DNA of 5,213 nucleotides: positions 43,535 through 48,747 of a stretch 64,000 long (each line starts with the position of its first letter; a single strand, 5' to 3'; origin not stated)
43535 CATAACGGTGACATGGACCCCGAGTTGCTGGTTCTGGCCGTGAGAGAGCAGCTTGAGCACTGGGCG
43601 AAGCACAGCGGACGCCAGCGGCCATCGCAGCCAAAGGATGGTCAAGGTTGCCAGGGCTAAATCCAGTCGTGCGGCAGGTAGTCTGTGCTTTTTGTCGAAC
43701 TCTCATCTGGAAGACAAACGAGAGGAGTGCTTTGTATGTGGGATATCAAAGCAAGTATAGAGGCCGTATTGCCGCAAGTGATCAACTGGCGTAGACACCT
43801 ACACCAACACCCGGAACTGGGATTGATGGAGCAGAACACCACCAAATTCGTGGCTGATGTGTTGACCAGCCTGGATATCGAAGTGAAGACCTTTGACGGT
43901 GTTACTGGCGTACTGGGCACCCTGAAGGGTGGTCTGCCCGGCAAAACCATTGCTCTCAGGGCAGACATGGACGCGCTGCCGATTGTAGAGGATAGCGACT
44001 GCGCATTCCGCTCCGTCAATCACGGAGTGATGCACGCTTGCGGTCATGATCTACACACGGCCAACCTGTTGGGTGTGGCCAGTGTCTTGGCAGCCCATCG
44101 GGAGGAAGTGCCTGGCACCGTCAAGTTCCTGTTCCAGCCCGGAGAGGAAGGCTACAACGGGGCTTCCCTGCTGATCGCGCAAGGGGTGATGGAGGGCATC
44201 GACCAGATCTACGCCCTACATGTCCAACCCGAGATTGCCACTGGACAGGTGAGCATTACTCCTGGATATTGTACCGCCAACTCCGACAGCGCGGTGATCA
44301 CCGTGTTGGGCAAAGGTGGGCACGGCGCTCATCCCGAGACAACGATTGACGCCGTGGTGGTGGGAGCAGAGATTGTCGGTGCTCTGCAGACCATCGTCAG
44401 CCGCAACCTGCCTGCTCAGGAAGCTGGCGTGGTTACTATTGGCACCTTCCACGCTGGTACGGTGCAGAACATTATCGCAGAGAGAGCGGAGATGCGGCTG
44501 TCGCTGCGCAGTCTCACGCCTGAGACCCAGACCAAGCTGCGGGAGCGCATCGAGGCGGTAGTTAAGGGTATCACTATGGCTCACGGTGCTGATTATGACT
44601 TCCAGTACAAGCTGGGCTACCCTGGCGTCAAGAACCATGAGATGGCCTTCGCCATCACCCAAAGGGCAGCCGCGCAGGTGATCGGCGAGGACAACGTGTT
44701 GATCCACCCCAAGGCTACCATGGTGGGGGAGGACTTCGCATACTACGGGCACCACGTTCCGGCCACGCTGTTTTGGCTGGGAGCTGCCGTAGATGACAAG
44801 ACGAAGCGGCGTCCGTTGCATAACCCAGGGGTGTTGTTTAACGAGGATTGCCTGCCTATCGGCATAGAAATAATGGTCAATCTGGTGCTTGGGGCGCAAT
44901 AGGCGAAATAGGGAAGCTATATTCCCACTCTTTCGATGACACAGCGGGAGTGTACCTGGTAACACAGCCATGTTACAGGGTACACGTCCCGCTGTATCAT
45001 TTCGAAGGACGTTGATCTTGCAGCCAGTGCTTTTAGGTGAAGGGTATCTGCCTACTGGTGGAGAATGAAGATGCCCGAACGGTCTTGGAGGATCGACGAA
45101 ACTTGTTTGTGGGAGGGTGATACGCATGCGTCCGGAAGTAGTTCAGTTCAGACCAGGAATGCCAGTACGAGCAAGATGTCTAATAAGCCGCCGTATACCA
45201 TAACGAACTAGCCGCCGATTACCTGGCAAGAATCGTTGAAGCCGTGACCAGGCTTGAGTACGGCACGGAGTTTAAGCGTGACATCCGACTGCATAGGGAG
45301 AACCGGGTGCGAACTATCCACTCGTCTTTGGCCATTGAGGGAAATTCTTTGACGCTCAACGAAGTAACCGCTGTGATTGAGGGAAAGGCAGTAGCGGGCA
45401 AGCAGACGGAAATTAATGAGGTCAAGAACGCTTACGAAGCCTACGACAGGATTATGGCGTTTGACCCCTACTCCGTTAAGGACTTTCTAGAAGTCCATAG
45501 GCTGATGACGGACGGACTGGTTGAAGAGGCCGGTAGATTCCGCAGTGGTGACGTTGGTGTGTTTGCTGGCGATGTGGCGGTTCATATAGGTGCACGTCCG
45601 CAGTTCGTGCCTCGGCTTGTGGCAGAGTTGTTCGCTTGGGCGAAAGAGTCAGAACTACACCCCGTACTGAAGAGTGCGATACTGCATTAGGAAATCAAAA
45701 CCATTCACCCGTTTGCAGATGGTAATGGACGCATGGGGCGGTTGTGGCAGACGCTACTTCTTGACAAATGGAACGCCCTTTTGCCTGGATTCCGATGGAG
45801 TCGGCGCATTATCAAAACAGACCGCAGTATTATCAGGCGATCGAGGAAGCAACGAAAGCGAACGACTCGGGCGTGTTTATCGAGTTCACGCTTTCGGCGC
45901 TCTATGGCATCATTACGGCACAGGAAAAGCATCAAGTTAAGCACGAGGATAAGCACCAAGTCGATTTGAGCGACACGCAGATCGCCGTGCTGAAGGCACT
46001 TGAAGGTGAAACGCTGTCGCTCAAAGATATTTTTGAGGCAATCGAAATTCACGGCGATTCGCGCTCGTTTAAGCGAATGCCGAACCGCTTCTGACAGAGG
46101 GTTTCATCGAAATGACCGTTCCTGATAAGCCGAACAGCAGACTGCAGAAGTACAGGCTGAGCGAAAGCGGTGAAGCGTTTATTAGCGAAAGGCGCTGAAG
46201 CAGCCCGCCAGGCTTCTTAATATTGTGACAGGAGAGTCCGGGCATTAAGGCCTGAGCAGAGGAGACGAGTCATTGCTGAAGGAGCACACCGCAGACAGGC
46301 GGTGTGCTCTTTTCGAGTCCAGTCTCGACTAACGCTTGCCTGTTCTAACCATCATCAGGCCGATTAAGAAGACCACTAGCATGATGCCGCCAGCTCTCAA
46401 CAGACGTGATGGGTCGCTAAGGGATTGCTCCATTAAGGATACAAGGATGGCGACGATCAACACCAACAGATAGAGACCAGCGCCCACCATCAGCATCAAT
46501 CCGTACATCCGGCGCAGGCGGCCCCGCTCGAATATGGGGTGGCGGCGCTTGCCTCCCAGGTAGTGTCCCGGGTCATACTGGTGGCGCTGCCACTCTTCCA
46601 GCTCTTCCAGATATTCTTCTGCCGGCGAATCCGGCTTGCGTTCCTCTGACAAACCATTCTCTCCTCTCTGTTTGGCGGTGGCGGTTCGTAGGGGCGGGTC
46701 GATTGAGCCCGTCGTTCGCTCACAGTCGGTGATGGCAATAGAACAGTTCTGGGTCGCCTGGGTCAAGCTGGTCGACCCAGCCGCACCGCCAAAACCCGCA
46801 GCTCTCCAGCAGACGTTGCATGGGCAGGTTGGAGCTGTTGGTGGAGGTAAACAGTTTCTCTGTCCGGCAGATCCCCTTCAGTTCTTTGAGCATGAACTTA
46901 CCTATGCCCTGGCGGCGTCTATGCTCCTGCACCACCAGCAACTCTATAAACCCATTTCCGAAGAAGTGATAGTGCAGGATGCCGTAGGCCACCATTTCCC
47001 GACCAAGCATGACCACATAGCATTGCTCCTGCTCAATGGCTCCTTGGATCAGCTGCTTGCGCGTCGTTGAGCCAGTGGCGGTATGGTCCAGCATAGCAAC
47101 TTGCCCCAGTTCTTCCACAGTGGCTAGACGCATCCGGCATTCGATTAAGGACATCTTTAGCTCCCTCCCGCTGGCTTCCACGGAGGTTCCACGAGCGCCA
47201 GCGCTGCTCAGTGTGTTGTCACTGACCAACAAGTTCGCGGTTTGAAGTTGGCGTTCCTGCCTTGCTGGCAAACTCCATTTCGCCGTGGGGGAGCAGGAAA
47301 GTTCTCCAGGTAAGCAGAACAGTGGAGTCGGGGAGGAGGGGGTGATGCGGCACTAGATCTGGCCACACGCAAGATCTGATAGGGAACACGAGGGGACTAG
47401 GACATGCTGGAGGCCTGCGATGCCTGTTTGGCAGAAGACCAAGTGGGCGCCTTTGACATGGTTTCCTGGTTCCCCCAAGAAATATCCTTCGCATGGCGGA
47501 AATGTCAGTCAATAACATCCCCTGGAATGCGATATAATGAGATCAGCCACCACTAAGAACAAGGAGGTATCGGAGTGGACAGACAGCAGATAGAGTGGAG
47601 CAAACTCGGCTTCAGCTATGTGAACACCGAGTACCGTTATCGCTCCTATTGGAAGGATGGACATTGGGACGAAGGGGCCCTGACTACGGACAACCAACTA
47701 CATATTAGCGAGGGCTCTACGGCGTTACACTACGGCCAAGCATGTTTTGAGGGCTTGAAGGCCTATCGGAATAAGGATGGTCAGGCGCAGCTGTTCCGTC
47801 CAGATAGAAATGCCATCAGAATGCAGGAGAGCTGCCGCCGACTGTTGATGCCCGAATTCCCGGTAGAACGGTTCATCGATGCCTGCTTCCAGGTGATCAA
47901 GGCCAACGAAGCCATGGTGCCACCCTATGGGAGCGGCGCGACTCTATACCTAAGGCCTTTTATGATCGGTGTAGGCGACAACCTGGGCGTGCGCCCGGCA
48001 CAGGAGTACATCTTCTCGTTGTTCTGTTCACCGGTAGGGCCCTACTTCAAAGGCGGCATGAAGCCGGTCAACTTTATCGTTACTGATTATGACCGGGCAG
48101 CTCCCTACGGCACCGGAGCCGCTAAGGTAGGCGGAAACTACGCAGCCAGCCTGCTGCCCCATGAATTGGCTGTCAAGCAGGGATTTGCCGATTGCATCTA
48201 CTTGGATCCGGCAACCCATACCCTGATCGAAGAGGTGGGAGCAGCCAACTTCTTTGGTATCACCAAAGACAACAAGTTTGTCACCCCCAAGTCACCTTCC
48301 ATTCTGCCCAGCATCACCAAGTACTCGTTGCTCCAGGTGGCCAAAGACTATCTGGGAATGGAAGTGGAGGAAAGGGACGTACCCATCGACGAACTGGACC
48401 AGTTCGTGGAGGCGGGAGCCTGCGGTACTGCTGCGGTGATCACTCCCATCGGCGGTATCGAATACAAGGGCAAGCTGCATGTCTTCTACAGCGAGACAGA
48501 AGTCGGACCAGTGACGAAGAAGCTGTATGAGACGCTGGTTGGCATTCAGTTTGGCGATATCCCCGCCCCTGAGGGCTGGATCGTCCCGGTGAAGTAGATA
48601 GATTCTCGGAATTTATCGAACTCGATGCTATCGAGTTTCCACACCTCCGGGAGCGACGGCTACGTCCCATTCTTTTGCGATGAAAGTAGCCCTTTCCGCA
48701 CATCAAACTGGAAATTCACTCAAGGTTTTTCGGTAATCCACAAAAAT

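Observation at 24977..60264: Three further palindromic repeat families (B, C, D) sharing a GACAG-GGGACG core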

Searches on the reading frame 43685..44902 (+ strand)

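Call 29: search_protein_families(library=pfam, proteins=[window:43685-44902:+])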
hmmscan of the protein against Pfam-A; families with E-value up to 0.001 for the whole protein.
window:43685-44902:+ (405 aa): 2 families
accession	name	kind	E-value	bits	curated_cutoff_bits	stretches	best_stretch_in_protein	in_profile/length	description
PF01546.33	Peptidase_M20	-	6e-41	141.1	24.6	1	90-401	1-204/206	Peptidase family M20/M25/M40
PF07687.19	M20_dimer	-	5.6e-11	42.8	21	1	199-294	5-100/107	Peptidase dimerisation domain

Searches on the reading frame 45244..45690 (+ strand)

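Call 29: search_protein_families(library=pfam, proteins=[window:45244-45690:+])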
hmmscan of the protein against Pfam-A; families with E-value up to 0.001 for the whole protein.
window:45244-45690:+ (148 aa): 1 family
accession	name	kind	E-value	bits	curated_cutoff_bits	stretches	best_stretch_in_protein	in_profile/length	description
PF02661.23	Fic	-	6e-06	27.5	24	1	76-148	2-68/93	Fic/DOC family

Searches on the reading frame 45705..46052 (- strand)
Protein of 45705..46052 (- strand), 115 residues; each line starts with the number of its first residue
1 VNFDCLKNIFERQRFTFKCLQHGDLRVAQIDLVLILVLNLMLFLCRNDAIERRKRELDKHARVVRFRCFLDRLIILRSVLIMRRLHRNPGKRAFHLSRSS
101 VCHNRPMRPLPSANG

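Call 72: search_protein_families(library=pfam, proteins=[window:45705-46052:-], max_evalue=0.01)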
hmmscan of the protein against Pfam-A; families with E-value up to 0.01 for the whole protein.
window:45705-46052:- (115 aa): 0 families

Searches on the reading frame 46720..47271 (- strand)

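Call 72: search_protein_families(library=pfam, proteins=[window:46720-47271:-], max_evalue=0.01)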
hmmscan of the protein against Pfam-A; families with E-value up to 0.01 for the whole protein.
window:46720-47271:- (183 aa): 3 families
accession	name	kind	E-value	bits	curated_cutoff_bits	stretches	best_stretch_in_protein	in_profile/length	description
PF00583.31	Acetyltransf_1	-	5.4e-11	43.2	20.7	1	71-160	20-116/116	Acetyltransferase (GNAT) family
PF13508.13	Acetyltransf_7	-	6.5e-07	30.1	27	1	81-160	2-82/84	Acetyltransferase (GNAT) domain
PF13673.13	Acetyltransf_10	-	5.7e-05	23.5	23.6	1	74-163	21-110/128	Acetyltransferase (GNAT) domain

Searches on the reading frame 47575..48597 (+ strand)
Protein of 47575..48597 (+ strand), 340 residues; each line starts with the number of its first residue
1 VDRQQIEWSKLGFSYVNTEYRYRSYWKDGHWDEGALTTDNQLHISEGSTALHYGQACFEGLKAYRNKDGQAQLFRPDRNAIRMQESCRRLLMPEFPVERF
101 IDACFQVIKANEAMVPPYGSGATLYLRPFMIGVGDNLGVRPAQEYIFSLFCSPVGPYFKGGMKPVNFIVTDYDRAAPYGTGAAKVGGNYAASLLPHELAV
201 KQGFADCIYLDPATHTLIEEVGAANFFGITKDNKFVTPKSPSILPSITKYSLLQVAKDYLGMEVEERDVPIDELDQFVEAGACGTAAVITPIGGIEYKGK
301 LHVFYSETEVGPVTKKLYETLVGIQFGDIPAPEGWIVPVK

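Call 72: search_protein_families(library=pfam, proteins=[window:47575-48597:+], max_evalue=0.01)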
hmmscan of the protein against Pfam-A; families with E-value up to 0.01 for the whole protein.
window:47575-48597:+ (340 aa): 1 family
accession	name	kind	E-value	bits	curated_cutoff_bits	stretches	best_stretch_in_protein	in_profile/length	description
PF01063.24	Aminotran_4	-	5e-36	125.1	28.5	1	57-293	2-221/223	Amino-transferase class IV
